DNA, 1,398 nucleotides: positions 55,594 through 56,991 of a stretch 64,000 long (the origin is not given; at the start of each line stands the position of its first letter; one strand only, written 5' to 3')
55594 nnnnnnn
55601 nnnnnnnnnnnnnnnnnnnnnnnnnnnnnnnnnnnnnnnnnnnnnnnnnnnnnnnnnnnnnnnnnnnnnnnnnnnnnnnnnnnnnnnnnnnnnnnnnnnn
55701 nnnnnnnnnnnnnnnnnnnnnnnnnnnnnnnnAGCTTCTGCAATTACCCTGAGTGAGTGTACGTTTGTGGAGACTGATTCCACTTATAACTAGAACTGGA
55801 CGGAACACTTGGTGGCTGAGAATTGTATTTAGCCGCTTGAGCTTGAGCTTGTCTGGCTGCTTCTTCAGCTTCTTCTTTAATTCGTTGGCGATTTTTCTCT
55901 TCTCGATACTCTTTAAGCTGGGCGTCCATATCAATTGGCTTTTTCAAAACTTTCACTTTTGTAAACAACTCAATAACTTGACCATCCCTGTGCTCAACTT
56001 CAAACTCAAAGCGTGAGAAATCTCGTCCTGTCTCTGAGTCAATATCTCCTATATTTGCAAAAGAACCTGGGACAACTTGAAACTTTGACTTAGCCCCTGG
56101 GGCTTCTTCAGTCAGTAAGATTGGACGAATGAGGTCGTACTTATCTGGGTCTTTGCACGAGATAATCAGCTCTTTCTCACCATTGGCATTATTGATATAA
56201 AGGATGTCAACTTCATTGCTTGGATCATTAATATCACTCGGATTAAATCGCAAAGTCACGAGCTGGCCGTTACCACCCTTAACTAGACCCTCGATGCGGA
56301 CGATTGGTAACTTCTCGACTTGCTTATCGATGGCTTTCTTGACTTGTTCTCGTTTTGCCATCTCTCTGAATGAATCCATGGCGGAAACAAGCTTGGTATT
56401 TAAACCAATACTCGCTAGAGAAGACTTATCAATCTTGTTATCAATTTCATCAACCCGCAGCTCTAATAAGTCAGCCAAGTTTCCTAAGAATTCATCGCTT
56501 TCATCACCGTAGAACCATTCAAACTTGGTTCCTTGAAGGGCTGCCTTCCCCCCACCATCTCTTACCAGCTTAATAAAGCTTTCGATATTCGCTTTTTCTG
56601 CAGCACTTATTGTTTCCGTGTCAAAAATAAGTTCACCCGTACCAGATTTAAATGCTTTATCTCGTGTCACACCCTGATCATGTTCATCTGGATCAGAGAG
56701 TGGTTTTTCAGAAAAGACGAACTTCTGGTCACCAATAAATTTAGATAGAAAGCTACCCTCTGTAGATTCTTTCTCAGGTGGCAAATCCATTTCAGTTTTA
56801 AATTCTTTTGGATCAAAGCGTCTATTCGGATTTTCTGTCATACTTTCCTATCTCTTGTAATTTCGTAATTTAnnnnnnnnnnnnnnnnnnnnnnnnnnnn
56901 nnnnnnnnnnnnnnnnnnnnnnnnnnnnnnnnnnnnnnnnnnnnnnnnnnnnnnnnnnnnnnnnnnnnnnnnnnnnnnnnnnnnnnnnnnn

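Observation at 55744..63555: Six-gene operon: two paralogous ATP-grasp ligases + HExxH-peptidase/VWA protein + MoxR-like AAA_5 ATPase + two unknown acidic proteins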

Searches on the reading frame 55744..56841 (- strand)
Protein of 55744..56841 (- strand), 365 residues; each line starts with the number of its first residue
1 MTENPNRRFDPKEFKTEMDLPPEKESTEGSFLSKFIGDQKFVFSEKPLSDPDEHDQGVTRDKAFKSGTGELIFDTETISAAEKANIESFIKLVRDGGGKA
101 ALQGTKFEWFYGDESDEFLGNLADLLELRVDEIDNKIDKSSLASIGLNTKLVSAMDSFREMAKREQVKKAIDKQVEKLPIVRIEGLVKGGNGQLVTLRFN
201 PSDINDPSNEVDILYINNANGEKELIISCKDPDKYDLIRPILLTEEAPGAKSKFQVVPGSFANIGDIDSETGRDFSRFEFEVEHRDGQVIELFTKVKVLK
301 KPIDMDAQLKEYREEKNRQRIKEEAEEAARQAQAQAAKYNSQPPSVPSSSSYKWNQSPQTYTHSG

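Call 4: search_protein_families(library=pfam, proteins=[window:55744-56841:-], max_evalue=0.01)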
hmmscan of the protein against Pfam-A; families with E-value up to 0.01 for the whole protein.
window:55744-56841:- (365 aa): 0 families

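Call 8: search_protein_families(library=phrogs, proteins=[window:55744-56841:-], max_evalue=0.001)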
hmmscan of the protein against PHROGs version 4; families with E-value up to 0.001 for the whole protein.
window:55744-56841:- (365 aa): 0 families

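Call 19: search_protein_families(library=padloc, proteins=[window:55744-56841:-], max_evalue=0.01)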
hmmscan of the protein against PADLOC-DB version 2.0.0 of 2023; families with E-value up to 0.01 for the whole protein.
window:55744-56841:- (365 aa): 0 families

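Call 31: search_solved_structures(query=A2, max_evalue=10)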
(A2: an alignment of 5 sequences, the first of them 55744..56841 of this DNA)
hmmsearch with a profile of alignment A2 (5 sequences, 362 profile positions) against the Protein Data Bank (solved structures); distinct sequences matched with E-value up to 10: 4.
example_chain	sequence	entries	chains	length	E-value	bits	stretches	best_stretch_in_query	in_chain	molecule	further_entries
5i8l_A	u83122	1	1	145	0.026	16.7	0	194-212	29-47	Lysozyme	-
3e2v_A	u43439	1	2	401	0.73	11.9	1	13-88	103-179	3'-5'-exonuclease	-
9duq_r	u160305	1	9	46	0.91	11.6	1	308-341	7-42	Disks large-associated protein 5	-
5e1l_A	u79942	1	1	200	1.5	10.9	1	103-134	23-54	Cell division protein ZapC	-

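Call 33: search_protein_families(library=ncbifam, proteins=[window:55744-56841:-], max_evalue=0.01)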
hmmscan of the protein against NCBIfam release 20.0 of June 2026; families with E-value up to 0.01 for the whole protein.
window:55744-56841:- (365 aa): 0 families

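Call 37: find_homologous_proteins(query=window:55744-56841:-, max_evalue=0.001)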
Query window:55744-56841:- (365 aa): 5 proteins with E <= 0.001 among 2714 candidates.
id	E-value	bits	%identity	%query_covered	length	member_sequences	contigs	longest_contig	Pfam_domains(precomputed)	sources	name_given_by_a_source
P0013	1.1e-236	803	100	100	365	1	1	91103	-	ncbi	-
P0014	2.5e-104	367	51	100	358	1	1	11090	-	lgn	-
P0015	1.3e-102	362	51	100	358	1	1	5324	-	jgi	jgi:hypothetical protein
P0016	1.2e-97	345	50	94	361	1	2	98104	-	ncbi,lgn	-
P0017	5.2e-72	261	41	94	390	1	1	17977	-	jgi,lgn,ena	-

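Call 47: predict_structure(alignment_id=A4)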
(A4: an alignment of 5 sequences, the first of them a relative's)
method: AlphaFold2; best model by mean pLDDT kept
length: 365 residues; sequences in the alignment: 5
mean_pLDDT: 77.7   pTM: 0.71
mean pLDDT of the five models: 77.7, 76.5, 75.9, 75.5, 67.8
residues with pLDDT >= 90: 104; 70-90: 172; 50-70: 28; < 50: 61
segments of 3 or more residues with pLDDT < 50: 1-27, 246-250, 341-357, 359-365
pLDDT, mean of each block of 10 residues (from residue 1): 35 36 49 88 87 88 62 91 93 83 85 88 89 76 58 81 90 89 90 91 87 91 92 91 61 78 90 90 81 93 90 88 84 67 44 41 36
secondary structure, 60 per line:
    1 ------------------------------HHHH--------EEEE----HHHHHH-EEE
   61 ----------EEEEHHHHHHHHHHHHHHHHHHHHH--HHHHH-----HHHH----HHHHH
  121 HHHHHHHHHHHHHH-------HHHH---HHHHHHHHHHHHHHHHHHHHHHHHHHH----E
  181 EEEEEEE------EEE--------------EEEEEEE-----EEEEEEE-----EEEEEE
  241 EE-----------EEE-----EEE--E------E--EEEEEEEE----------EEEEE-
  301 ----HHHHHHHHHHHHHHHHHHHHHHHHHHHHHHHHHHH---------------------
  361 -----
elements in order: H31-34 E43-46 H51-56 E58-60 E71-74 H75-95 H98-102 H108-111 H116-134 H142-145 H149-175 E180-187 E194-196 E211-217 E223-229 E235-242 E254-256 E262-264 E277-284 E295-299 H305-339

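Call 49: search_protein_representatives(alignment_id=A4)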
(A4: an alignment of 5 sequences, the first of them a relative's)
Query: 5 sequences, 359 profile positions. Proteins with E-value up to 0.001 (for the whole library): 25; up to 1e-10: 21; up to 1e-30: 11. The best 25 are listed.
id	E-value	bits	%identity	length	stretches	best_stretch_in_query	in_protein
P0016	1.2e-177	606.7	-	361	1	1-359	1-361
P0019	4.4e-115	400.9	-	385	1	14-359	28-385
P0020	2.9e-85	302.8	-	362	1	21-359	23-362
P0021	3.4e-76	273.0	-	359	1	28-359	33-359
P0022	6.7e-67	242.4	-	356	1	30-354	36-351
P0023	1.8e-65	237.7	-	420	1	11-359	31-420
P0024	1.9e-57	211.3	-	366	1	28-359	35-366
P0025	3.2e-53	197.4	-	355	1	17-359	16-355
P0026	1.6e-50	188.5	-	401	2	84-356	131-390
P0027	1.4e-39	152.5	-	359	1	18-356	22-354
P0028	8.9e-31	123.6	-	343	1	23-359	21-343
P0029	3.2e-27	111.8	-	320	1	27-359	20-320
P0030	1.2e-24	103.4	-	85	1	290-359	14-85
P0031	8.2e-23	97.4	-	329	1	40-320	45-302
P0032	1.5e-21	93.2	-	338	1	19-355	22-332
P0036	1.7e-13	66.7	-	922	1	20-341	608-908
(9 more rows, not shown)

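Call 54: search_protein_families(library=pfam, proteins=[P0036, P0023, P0026], max_evalue=1)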
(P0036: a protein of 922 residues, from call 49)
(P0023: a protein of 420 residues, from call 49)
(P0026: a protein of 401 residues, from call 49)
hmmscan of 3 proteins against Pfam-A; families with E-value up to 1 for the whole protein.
P0036 (922 aa): 2 families
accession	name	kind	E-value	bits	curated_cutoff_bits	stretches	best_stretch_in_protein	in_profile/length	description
PF07728.20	AAA_5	-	5.3e-05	23.7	22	1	224-308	51-137/139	AAA domain (dynein-related subfamily)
PF01118.30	Semialdhyde_dh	-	0.041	14.7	26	1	566-616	9-59/121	Semialdehyde dehydrogenase, NAD binding domain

P0023 (420 aa): 1 family
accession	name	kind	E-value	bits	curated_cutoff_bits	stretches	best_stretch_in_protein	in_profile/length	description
PF06194.16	Phage_Orf51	-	0.19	12.2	27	1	334-364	49-77/80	Phage Conserved Open Reading Frame 51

P0026 (401 aa): 1 family
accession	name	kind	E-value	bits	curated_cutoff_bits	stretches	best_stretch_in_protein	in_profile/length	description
PF23251.1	KH_PARP14_4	-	0.24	11.6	22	0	131-148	7-24/65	PARP14, fourth type I KH domain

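Call 90: fold_search(model_id=the predicted structure, library=viral)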
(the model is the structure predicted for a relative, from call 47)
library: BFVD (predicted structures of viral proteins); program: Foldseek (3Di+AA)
matches with E <= 10: 509; with E <= 0.001: 0
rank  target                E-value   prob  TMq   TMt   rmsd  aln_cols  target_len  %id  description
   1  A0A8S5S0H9            1.9e-02  0.20  0.10  0.16  12.7       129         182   12  Gag-pro-pol polyprotein/ pepstatin A sheet, dimer, Protease, Pepstain.5A [Myoviridae sp. ctNQV2]
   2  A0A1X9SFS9            1.9e-02  0.13  0.12  0.14  26.3       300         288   13  Uncharacterized protein [Bacillus phage Flapjack]
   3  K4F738                3.4e-02  0.25  0.12  0.22  18.2       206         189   10  Uncharacterized protein [Cronobacter phage vB_CsaM_GAP32]
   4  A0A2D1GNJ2            7.4e-02  0.12  0.13  0.12  18.5       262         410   11  (no name in the UniProt tables at hand)
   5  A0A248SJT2            7.9e-02  0.06  0.10  0.10  24.9       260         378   12  (no name in the UniProt tables at hand)
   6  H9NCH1                8.9e-02  0.06  0.10  0.12  17.6       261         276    9  (no name in the UniProt tables at hand)
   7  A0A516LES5            1.2e-01  0.13  0.13  0.14  19.4       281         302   12  (no name in the UniProt tables at hand)
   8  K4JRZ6                1.2e-01  0.08  0.09  0.15  16.8       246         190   12  Uncharacterized protein [Caulobacter phage CcrColossus]
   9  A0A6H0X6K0            1.6e-01  0.12  0.12  0.17  29.3       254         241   13  Uncharacterized protein [Aeromonas phage PS]
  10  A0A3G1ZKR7            1.9e-01  0.05  0.10  0.10  19.4       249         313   10  Head morphogenesis protein [Halobacterium phage phiH]
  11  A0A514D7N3            1.9e-01  0.03  0.08  0.06  27.1       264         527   14  (no name in the UniProt tables at hand)
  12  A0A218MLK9            2.0e-01  0.04  0.08  0.09  24.8       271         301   10  Uncharacterized protein [uncultured virus]
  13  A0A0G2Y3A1            2.3e-01  0.08  0.10  0.13  17.1       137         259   13  Uncharacterized protein [Acanthamoeba polyphaga mimivirus Kroon]
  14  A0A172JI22            2.4e-01  0.20  0.13  0.21  24.4       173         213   12  Uncharacterized protein [Bacillus phage AR9]
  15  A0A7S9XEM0            2.7e-01  0.14  0.11  0.15  22.7       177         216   14  (no name in the UniProt tables at hand)
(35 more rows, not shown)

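Call 109: fold_search(model_id=the predicted structure, library=pdb)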
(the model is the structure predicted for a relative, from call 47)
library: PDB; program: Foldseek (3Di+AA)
matches with E <= 10: 562; with E <= 0.001: 0
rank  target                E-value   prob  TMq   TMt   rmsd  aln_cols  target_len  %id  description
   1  5h5u_4                2.3e-02  0.14  0.11  0.11  29.5       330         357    9  Mechanistic insights into the alternative translation termination by ArfA and RF2 (released 2017-01-25)
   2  7m5d_A                3.9e-02  0.13  0.12  0.12  29.7       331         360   11  Cryo-EM structure of a non-rotated E.coli 70S ribosome in complex with RF3-GTP, RF1 and P-tRNA (state I) (released 2022-10-19)
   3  5mgp_z                4.4e-02  0.12  0.11  0.11  29.3       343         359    9  Structural basis for ArfA-RF2 mediated translation termination on stop-codon lacking mRNAs (released 2016-12-14)
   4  6gxn_v                5.3e-02  0.08  0.10  0.10  29.7       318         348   11  Cryo-EM structure of an E. coli 70S ribosome in complex with RF3-GDPCP, RF1(GAQ) and Pint-tRNA (State III) (released 2018-08-15)
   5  6szs_z                9.0e-02  0.09  0.12  0.12  29.3       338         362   11  Release factor-dependent ribosome rescue by BrfA in the Gram-positive bacterium Bacillus subtilis (released 2019-12-04)
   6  5jkd_A                9.0e-02  0.06  0.10  0.13  20.8       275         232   10  Crystal structure of human IZUMO1-JUNO complex (crystal form 2) (released 2016-06-22)
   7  6dnc_MA               1.1e-01  0.08  0.11  0.12  29.5       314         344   10  E.coli RF1 bound to E.coli 70S ribosome in response to UAU sense A-site codon (released 2018-07-04)
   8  9y1g_A                1.2e-01  0.08  0.13  0.14  17.1       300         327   10  S180R human DNA polymerase beta, Binary complex templating dC (released 2026-01-28)
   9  4klq_A                1.5e-01  0.08  0.13  0.14  17.1       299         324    9  Observing a DNA polymerase choose right from wrong. (released 2013-07-17)
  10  5u9f_Z                1.6e-01  0.08  0.12  0.12  25.7       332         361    8  3.2 A cryo-EM ArfA-RF2 ribosome rescue complex (Structure II) (released 2017-03-22)
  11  2yb5_F                1.7e-01  0.08  0.12  0.17  16.8       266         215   13  Structure of the fusidic acid resistance protein FusC (released 2012-01-25)
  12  8f1a_K                2.1e-01  0.02  0.08  0.08  26.0       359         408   12  Apo KIF20A[1-565] class-1 in complex with a microtubule (released 2023-09-20)
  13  4f5p_A                2.2e-01  0.07  0.13  0.14  16.9       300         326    9  Open ternary mismatch complex of R283K DNA polymerase beta with a dATP analog (released 2012-12-12)
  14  9hqv_Bb               2.2e-01  0.03  0.08  0.04  21.9       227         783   10  Cryo-EM structure of the small subunit of the mitochondrial ribosome from Toxoplasma gondii (released 2025-06-11)
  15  8ki7_A                2.5e-01  0.14  0.13  0.03  16.7       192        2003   16  Structure of Tomato spotted wilt virus L protein contained endoH domain binding to 3'5'vRNA (released 2024-09-25)
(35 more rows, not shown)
